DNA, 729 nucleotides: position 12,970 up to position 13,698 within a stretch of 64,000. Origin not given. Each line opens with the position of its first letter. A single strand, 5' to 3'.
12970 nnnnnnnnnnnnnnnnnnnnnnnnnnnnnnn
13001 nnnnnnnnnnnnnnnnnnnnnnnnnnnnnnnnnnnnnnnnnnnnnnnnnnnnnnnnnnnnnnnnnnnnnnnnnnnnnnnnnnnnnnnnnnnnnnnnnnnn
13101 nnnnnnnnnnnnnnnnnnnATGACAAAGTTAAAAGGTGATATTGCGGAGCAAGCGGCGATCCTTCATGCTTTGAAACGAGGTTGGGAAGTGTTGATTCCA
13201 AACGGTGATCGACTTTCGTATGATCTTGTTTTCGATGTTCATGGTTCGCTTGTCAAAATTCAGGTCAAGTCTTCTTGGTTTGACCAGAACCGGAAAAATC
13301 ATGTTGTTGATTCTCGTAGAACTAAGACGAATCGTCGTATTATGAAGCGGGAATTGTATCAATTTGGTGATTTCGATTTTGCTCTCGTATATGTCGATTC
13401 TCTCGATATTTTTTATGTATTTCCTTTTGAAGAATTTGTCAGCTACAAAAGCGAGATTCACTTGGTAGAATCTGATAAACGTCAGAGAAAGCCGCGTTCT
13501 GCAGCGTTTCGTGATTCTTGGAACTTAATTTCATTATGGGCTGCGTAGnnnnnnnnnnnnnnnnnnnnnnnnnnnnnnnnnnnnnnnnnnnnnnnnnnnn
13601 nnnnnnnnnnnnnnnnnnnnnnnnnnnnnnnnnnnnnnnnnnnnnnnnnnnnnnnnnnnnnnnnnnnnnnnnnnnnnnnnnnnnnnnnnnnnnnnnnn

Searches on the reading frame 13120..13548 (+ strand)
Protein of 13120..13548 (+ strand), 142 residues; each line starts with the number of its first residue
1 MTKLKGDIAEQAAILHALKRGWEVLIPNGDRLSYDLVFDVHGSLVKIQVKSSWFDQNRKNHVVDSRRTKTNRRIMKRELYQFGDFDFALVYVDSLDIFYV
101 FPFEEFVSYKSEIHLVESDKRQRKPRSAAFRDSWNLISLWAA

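Call 108: search_protein_families(library=pfam, proteins=[window:13120-13548:+], max_evalue=0.001)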
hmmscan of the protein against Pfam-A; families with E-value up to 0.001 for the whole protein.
window:13120-13548:+ (142 aa): 1 family
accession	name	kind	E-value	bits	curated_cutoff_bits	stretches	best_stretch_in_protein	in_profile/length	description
PF11645.14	PDDEXK_5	-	1.4e-46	158.4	26.1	1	2-136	3-137/138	PD-(D/E)XK endonuclease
